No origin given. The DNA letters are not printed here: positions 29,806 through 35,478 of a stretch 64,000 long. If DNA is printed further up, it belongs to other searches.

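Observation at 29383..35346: Giant membrane-anchored RHS/YD-repeat polymorphic toxin with candidate downstream immunity gene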

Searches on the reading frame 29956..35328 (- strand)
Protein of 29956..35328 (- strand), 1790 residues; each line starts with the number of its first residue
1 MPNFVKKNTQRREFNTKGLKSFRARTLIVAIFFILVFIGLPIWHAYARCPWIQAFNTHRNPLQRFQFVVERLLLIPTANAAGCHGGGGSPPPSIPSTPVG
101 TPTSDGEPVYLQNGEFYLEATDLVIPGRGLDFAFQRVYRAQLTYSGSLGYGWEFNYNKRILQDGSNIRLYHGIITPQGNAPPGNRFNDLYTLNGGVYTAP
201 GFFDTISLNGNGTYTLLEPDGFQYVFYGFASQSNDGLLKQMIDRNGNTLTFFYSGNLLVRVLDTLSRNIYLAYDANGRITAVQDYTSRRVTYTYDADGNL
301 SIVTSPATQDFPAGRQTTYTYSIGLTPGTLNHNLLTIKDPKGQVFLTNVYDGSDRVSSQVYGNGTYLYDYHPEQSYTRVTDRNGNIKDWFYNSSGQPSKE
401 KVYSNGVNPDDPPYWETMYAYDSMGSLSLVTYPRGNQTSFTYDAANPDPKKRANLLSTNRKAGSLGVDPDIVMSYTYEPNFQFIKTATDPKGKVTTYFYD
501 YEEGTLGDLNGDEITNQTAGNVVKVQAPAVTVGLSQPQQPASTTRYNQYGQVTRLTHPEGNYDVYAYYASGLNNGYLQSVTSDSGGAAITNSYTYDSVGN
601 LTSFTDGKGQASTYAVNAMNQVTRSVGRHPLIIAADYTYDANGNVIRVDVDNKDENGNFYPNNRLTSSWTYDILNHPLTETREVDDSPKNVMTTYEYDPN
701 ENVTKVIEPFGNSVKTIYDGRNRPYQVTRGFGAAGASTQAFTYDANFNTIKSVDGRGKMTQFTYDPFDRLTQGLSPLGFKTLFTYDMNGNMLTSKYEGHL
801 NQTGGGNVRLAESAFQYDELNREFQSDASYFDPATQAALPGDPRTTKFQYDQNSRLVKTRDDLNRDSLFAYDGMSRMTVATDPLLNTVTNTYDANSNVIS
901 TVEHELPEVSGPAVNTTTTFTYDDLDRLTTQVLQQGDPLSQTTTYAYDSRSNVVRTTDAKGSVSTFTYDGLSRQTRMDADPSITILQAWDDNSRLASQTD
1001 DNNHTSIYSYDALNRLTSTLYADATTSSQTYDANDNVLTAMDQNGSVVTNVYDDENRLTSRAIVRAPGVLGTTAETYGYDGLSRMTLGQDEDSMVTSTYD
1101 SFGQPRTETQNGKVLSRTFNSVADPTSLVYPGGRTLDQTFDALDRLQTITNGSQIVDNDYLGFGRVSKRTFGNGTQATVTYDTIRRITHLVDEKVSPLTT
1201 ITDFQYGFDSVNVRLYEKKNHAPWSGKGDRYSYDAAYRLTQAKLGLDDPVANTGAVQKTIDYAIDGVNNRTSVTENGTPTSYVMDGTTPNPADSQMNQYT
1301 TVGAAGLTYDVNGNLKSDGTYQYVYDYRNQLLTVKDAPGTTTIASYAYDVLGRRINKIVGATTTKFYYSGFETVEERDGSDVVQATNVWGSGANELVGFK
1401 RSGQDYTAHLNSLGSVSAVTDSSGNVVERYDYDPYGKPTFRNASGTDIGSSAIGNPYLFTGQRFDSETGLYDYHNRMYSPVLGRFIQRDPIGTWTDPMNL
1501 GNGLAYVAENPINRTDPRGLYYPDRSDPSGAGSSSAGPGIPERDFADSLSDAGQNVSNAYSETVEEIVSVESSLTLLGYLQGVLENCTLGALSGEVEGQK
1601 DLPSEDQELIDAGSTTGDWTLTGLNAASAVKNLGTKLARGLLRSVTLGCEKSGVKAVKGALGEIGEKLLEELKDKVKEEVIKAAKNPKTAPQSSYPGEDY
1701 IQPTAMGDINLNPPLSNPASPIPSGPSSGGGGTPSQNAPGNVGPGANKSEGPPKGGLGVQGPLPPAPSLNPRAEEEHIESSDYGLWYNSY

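Call 3: search_protein_families(library=pfam, proteins=[window:29956-35328:-], max_evalue=0.01)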
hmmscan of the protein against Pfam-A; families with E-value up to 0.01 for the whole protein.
window:29956-35328:- (1790 aa): 2 families
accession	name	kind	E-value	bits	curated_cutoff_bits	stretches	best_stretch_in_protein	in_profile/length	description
PF05593.20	RHS_repeat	-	1.2e-59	198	22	5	273-308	1-36/38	RHS Repeat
PF20148.4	DUF6531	-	1.8e-14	54.2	24.1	1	106-168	1-63/74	Domain of unknown function (DUF6531)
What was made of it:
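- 34825..35013 (-): DUF6531 N-terminal plug domain (residues 106-168). It includes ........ (108-115), which resembles the PVxxxxGE N-terminal autocleavage motif but is preceded by Glu, not Asp. Pfam, call 3.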

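Call 4: search_protein_families(library=ncbifam, proteins=[window:29956-35328:-], max_evalue=0.01)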
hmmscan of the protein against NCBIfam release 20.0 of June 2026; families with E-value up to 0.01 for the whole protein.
window:29956-35328:- (1790 aa): 4 families
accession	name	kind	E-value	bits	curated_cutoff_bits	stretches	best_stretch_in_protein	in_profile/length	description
NF041261.1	RHS_core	equivalog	5.9e-33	113.8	2000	6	692-800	599-702/1261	RHS element core protein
TIGR01643.1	YD_repeat_2x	repeat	8.6e-30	102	15.8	3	273-306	1-34/42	YD repeat-containing protein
TIGR03696.1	Rhs_assc_core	domain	5.1e-19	68.6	32.5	1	1432-1520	1-76/76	RHS repeat-associated core domain-containing protein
NF058595.1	invert_tail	domain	0.0064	16.8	37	0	54-102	46-91/113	lipo-invert putative C-terminal anchoring domain-containing protein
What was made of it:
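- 30769..31035 (-): RHS-associated core (aspartyl autoprotease plug), residues 1432-1520, with DPIG (1489) ... DPRGL (1516-1520). NCBIfam TIGR03696 E 5e-19 (call 4).
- On RHS/YD-repeat polymorphic toxins: PF05593 E 1.2e-59 and TIGR01643 E 8.6e-30 (calls 3, 4). TIGR03696 covers 1432-1520 at E 5e-19 (call 4).
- Checked: NCBIfam finds YD_repeat_2x and Rhs_assc_core at 1432-1520 (calls 3, 4).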
